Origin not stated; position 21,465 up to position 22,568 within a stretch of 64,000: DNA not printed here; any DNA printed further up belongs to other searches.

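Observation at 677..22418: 21-gene single-strand polysaccharide locus combining a Wzx/Wzy-independent-looking export set (Wza, Wzc-BY-kinase, Wzy-like) with an ExeA-like ATPase and an embedded HD-GYP phosphodiesterase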

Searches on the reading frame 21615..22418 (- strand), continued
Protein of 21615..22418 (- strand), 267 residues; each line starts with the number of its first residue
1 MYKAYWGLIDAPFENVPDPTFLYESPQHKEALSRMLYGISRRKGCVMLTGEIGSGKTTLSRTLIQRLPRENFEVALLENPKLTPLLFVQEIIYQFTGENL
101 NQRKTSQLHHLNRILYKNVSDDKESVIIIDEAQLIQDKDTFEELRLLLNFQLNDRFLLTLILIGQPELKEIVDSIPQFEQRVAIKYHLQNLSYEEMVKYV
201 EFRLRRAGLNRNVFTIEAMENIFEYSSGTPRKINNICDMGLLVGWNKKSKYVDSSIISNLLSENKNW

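Call 69: search_solved_structures(query=A1, max_evalue=0.01)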
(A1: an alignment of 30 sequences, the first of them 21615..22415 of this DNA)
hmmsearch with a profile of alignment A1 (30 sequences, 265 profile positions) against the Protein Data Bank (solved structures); distinct sequences matched with E-value up to 0.01: 18.
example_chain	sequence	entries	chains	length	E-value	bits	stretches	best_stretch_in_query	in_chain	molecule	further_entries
9y6s_6k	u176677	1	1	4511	1.6e-05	28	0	45-91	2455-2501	IDAa heavy chain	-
7ufi_1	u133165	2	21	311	4.6e-05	26.5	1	41-249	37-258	VchTnsC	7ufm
7rzy_1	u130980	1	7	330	4.6e-05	26.5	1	41-249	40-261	Tn6677 Vibrio cholerae transposon TnsC (VchTnsC)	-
5jcs_s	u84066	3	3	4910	0.00025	24.1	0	33-70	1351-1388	Midasin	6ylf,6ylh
6i27_A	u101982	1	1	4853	0.00026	24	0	33-70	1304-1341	Midasin,Midasin,Midasin,Midasin,Midasin,Midasin,Midasin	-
6i26_A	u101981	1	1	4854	0.00026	24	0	33-70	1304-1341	Midasin,Midasin,Midasin,Midasin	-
6hyp_A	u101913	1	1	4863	0.00026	24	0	33-70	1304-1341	Midasin,Midasin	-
8j07_k9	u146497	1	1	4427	0.00056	22.9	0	41-92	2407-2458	Dynein axonemal heavy chain 2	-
3j67_A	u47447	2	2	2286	0.00066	22.7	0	36-123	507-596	Dynein motor domain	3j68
5vh9_A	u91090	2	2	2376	0.00099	22.1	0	36-123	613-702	Dynein heavy chain, cytoplasmic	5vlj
3qmz_A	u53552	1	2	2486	0.0011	22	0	36-123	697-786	Cytoplasmic dynein heavy chain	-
4ai6_A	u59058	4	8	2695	0.0012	21.8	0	36-123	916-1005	GLUTATHIONE S-TRANSFERASE CLASS-MU 26 KDA ISOZYME, DYNEIN HEAVY CHAIN CYTOPLASMIC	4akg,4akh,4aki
4w8f_A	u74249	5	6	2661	0.0014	21.7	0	36-123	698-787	Dynein heavy chain lysozyme chimera | Chimera protein of Dynein and Endolysin | Fusion protein of Dynein and Endolysin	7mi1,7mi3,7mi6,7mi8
7kzm_B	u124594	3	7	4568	0.0014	21.6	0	45-159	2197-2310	Flagellar outer dynein arm heavy chain beta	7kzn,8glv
4xgc_E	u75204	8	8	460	0.0014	21.6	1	44-170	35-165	Origin recognition complex subunit 5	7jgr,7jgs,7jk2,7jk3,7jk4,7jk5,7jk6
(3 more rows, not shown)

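Call 75: search_dna_similar(query=window:21615-22415:-, collection=plasmids, mode=protein, max_rows=25)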
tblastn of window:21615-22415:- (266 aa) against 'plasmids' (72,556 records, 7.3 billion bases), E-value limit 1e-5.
Records with a match: 103; places in all: 122; records where one place covers at least 80% of the query: 91.
Best place of each record, by identity: <60% 103.
By first word of the organism name: Streptomyces 14; Rhodococcus 10; Mycobacterium 6; Klebsiella 6; Thioclava 4; Nitratidesulfovibrio 4; Roseobacter 4; Geobacillus 4; Rhodovulum 3; Clostridium 3; and 39 more.
By predicted mobility (MOB-suite, as given by PLSDB): non-mobilizable 75; mobilizable 24; conjugative 4.
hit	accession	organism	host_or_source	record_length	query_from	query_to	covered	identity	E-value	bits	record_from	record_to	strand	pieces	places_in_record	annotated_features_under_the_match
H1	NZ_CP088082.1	Ideonella dechloratans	Cell culture,Activated sludge, ...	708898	1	262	98%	37.8%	2e-44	167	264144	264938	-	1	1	AAA family ATPase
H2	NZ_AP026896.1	Aeromonas caviae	Microbe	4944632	1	258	97%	38.3%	1e-46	173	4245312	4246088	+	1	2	none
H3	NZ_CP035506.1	Haematobacter massiliensis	single cell,human skin swab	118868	1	262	98%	34.2%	2e-34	138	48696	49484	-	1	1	AAA family ATPase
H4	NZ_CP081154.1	Aliiroseovarius sp. M344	-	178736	1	263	99%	33.8%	5e-39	151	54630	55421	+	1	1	AAA family ATPase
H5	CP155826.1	Thioclava sp. 'Guangxiensis'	Bruguiera gymnorhiza,pure ...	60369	1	263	99%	33.7%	2e-38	149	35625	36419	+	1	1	AAA family ATPase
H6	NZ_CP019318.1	Tateyamaria omphalii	Single cell,seawater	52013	1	263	99%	33.1%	1e-34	139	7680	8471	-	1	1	AAA family ATPase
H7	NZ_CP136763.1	Palleronia sp. LCG004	cell culture,Intertidal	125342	1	263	99%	33.0%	9e-36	142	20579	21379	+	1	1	AAA family ATPase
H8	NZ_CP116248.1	Nitratidesulfovibrio vulgaris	swine finishing facility waste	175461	1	260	98%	33.3%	6e-33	134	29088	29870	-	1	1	XrtA/PEP-CTERM system-associated ATPase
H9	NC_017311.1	Nitratidesulfovibrio vulgaris RCH1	-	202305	1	260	98%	33.3%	6e-33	134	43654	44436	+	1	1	XrtA/PEP-CTERM system-associated ATPase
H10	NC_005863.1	Nitratidesulfovibrio vulgaris str. Hildenborough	-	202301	1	260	98%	33.3%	7e-33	133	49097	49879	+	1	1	XrtA/PEP-CTERM system-associated ATPase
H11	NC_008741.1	Nitratidesulfovibrio vulgaris DP4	-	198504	1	260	98%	33.3%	9e-33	133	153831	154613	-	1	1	XrtA/PEP-CTERM system-associated ATPase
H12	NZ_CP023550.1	Rhodobacter sp. CZR27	cell culture,paddy soil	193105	1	263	99%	32.7%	3e-37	146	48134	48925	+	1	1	AAA family ATPase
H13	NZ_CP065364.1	Ruegeria sp. SCSIO 43209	Galaxea fascicularis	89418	11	263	95%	34.0%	9e-37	144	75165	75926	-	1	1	AAA family ATPase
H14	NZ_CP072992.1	Loktanella salsilacus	-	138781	1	263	99%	32.6%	3e-37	146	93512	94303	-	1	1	AAA family ATPase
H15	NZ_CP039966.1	Pseudorhodobacter turbinis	single bacterial isolate,Turban shell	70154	1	263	99%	32.3%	1e-40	156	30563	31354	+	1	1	AAA family ATPase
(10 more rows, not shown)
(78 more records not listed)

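Call 76: get_annotated_region(hit=H10, flank=11000)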
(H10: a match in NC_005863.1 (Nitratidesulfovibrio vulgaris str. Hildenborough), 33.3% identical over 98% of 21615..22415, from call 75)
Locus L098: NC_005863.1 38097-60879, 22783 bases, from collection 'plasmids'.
description: Nitratidesulfovibrio vulgaris str. Hildenborough plasmid pDV, complete sequence
organism: Nitratidesulfovibrio vulgaris str. Hildenborough (NCBI taxid 882)
taxonomy: Bacteria; Thermodesulfobacteriota; Desulfovibrionia; Desulfovibrionales; Desulfovibrionaceae; Nitratidesulfovibrio; Nitratidesulfovibrio vulgaris; Nitratidesulfovibrio vulgaris str. Hildenborough
host: -; source: -; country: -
typing (MOB-suite, as given by PLSDB): non-mobilizable
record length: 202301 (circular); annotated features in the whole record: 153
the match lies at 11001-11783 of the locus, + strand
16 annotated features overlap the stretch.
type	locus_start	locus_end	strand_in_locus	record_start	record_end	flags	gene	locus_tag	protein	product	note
CDS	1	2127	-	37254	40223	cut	-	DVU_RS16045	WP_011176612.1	ThiF family adenylyltransferase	-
CDS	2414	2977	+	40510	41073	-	-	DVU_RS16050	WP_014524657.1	hypothetical protein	-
CDS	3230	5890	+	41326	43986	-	-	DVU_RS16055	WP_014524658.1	tetratricopeptide repeat protein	-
CDS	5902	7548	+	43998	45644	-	-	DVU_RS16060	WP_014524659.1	TIGR03013 family XrtA/PEP-CTERM system glycosyltransferase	-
CDS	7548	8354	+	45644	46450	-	-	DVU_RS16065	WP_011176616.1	polysaccharide export protein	-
CDS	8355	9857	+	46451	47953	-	-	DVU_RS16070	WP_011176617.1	XrtA system polysaccharide chain length determinant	-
CDS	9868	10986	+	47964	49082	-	-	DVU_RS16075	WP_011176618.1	XrtA-associated tyrosine autokinase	-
CDS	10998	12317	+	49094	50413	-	-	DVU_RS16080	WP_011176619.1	XrtA/PEP-CTERM system-associated ATPase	GO:0009306 - protein secretion [Evidence IEA]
CDS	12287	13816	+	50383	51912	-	-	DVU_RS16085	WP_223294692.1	TIGR03016 family PEP-CTERM system-associated outer membrane protein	-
CDS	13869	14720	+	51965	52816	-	-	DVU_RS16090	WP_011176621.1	XrtA system polysaccharide deacetylase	-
CDS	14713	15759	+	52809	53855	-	-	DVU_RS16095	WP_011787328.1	FemAB family XrtA/PEP-CTERM system-associated protein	GO:0008150 - biological_process [Evidence IEA]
CDS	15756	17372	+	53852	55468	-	-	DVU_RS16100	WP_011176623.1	DegT/DnrJ/EryC1/StrS family aminotransferase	-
CDS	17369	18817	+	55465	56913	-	-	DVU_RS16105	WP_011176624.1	glycosyltransferase family 2 protein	-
CDS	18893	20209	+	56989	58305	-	-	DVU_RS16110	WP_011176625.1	sugar-transfer associated ATP-grasp domain-containing protein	-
CDS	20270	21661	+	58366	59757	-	-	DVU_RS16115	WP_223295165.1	O-antigen ligase family protein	GO:0009103 - lipopolysaccharide biosynthetic process [Evidence IEA]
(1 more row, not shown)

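Call 77: get_annotated_region(hit=H1, flank=9000)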
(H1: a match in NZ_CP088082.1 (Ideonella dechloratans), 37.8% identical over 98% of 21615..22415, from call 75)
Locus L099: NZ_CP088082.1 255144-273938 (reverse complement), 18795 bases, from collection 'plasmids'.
description: Ideonella dechloratans strain CCUG 30977 plasmid unnamed1, complete sequence
organism: Ideonella dechloratans (NCBI taxid 36863)
taxonomy: Bacteria; Pseudomonadota; Betaproteobacteria; Burkholderiales; Sphaerotilaceae; Ideonella; Ideonella dechloratans
host: -; source: Cell culture,Activated sludge, wastewater treatment plant; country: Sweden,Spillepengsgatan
typing (MOB-suite, as given by PLSDB): non-mobilizable
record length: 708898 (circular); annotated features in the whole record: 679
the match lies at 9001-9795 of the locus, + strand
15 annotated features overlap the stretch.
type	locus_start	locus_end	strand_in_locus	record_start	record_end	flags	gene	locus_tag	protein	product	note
CDS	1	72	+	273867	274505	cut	-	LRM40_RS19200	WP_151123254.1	NAD(P)H-dependent oxidoreductase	-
CDS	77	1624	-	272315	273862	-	-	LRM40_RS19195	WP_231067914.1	methyl-accepting chemotaxis protein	GO:0007165 - signal transduction [Evidence IEA]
CDS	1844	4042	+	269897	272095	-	-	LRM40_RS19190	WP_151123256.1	TonB-dependent receptor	GO:0015891 - siderophore transport [Evidence IEA]; GO:0055085 - transmembrane transport [Evidence IEA]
CDS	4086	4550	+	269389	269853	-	-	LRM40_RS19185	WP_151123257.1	Rrf2 family transcriptional regulator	-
CDS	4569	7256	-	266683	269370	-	-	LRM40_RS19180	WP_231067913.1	ATP-binding protein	GO:0006302 - double-strand break repair [Evidence IEA]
CDS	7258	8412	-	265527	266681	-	-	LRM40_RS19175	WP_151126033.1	DNA repair exonuclease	-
CDS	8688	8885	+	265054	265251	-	-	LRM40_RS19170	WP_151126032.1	hypothetical protein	-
CDS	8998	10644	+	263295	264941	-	-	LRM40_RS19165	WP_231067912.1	AAA family ATPase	-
CDS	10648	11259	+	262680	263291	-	-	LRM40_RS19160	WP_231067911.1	general secretion pathway protein GspB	-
CDS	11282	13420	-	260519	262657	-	-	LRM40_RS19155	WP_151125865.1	bifunctional diguanylate cyclase/phosphodiesterase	-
CDS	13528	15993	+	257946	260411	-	-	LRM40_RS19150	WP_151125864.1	cation-translocating P-type ATPase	-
CDS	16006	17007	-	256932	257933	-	-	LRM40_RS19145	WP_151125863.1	hypothetical protein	-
CDS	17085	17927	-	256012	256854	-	-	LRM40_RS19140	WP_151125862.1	sterol desaturase family protein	GO:0006629 - lipid metabolic process [Evidence IEA]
CDS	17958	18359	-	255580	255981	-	-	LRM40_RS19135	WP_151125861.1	hypothetical protein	-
CDS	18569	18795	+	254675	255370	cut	-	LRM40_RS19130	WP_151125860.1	response regulator transcription factor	GO:0000160 - phosphorelay signal transduction system [Evidence IEA]; GO:0006355 - regulation of DNA-templated ...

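Call 78: search_dna_similar(query=L098:10998-11800:+, collection=plasmids, mode=protein, max_rows=30)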
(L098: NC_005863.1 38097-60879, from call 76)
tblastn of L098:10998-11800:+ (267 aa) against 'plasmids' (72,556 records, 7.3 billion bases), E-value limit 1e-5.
Records with a match: 127; places in all: 154; records where one place covers at least 80% of the query: 79.
Best place of each record, by identity: >=99% 4; <60% 123.
By first word of the organism name: Cupriavidus 19; Streptomyces 14; Rhodococcus 10; Mycobacterium 6; Pseudomonas 6; Klebsiella 6; Nitratidesulfovibrio 4; Thioclava 4; Roseobacter 4; Rhodovulum 3; and 37 more.
By predicted mobility (MOB-suite, as given by PLSDB): non-mobilizable 77; mobilizable 30; conjugative 20.
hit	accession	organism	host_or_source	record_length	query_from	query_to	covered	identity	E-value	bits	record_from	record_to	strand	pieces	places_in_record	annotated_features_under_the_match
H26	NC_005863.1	Nitratidesulfovibrio vulgaris str. Hildenborough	-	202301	1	267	100%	99.6%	1e-149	468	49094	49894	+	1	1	XrtA/PEP-CTERM system-associated ATPase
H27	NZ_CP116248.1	Nitratidesulfovibrio vulgaris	swine finishing facility waste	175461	1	267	100%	99.6%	2e-149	468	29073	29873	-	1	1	XrtA/PEP-CTERM system-associated ATPase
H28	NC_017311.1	Nitratidesulfovibrio vulgaris RCH1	-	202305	1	267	100%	99.6%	2e-149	468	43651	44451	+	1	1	XrtA/PEP-CTERM system-associated ATPase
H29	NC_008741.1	Nitratidesulfovibrio vulgaris DP4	-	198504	1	267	100%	99.6%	2e-149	468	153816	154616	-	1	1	XrtA/PEP-CTERM system-associated ATPase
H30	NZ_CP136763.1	Palleronia sp. LCG004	cell culture,Intertidal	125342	1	267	100%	41.8%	9e-43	162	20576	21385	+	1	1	AAA family ATPase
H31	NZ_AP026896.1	Aeromonas caviae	Microbe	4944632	1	253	95%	43.7%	8e-46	171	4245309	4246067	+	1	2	none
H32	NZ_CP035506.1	Haematobacter massiliensis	single cell,human skin swab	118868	1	248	93%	43.0%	2e-42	161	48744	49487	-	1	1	AAA family ATPase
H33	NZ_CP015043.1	Rhodovulum sp. P5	cell culture,shallow-sea hydrothermal ...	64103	1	262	98%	40.4%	4e-42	160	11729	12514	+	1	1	AAA family ATPase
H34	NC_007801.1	Jannaschia sp. CCS1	-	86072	2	258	96%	41.1%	3e-43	163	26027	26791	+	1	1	AAA family ATPase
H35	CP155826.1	Thioclava sp. 'Guangxiensis'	Bruguiera gymnorhiza,pure ...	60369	1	267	100%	39.4%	5e-42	160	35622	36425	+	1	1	AAA family ATPase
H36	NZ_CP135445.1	Thioclava sp. FTW29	-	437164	1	262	98%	40.2%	1e-41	159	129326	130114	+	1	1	AAA family ATPase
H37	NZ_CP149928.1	Thioclava sp. GXIMD4216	pure culture,mangrove soil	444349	1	262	98%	40.2%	1e-41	159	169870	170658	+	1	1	AAA family ATPase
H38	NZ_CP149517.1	Thioclava sp. GXIMD4215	pure culture,mangrove soil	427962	1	262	98%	40.2%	3e-41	158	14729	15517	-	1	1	AAA family ATPase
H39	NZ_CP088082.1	Ideonella dechloratans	Cell culture,Activated sludge, ...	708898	1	254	95%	41.4%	3e-44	166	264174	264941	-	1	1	AAA family ATPase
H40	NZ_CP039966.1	Pseudorhodobacter turbinis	single bacterial isolate,Turban shell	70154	1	254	95%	41.2%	7e-41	156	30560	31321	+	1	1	AAA family ATPase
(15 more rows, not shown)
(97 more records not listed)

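Call 79: get_annotated_region(hit=H2, flank=3000)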
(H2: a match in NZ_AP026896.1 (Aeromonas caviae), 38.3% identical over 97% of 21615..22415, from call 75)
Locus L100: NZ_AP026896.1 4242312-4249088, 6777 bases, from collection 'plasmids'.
description: Aeromonas caviae strain KAM479 plasmid pKAM479_3, complete sequence
organism: Aeromonas caviae (NCBI taxid 648)
taxonomy: Bacteria; Pseudomonadota; Gammaproteobacteria; Aeromonadales; Aeromonadaceae; Aeromonas; Aeromonas caviae
host: -; source: Microbe; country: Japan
typing (MOB-suite, as given by PLSDB): non-mobilizable
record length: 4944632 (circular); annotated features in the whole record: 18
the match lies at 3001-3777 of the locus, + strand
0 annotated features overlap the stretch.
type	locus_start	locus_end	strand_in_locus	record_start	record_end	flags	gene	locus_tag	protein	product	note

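Call 80: get_annotated_region(hit=H30, flank=7000)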
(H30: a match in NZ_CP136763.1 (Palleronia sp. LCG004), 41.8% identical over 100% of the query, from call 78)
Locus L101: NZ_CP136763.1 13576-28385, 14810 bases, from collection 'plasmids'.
description: Palleronia sp. LCG004 plasmid unnamed4, complete sequence
organism: Palleronia sp. LCG004 (NCBI taxid 3079304)
taxonomy: Bacteria; Pseudomonadota; Alphaproteobacteria; Rhodobacterales; Roseobacteraceae; Palleronia; Palleronia sp. LCG004
host: -; source: cell culture,Intertidal; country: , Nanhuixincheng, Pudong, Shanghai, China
typing (MOB-suite, as given by PLSDB): non-mobilizable
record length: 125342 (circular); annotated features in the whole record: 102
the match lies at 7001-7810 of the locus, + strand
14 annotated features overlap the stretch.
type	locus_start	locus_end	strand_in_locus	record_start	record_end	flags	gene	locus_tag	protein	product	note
CDS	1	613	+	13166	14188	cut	-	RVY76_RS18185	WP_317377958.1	glycosyltransferase family 2 protein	-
CDS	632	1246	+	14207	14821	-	-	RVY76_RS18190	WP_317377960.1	serine acetyltransferase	-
CDS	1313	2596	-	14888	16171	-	-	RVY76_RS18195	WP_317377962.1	hypothetical protein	-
CDS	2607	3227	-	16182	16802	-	-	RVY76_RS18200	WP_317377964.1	polysaccharide biosynthesis/export family protein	-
CDS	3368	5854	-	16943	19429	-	-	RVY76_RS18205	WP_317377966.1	tetratricopeptide repeat protein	-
CDS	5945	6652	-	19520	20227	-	-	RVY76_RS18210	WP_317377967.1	sugar transferase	GO:0006486 - protein glycosylation [Evidence IEA]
CDS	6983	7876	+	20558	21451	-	-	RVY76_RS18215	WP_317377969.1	AAA family ATPase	-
CDS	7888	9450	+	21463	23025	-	-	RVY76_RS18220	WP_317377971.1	Wzz/FepE/Etk N-terminal domain-containing protein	GO:0009103 - lipopolysaccharide biosynthetic process [Evidence IEA]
CDS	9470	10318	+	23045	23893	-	-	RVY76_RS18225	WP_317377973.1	CpsD/CapB family tyrosine-protein kinase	-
CDS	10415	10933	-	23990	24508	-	-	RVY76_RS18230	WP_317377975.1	VPLPA-CTERM sorting domain-containing protein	-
CDS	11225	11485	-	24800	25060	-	-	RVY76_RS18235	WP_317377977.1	hypothetical protein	-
CDS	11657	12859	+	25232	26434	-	repA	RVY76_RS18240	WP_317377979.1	plasmid partitioning protein RepA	-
CDS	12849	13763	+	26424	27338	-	repB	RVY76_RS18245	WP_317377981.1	plasmid partitioning protein RepB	-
CDS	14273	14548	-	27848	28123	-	-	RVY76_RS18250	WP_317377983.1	hypothetical protein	-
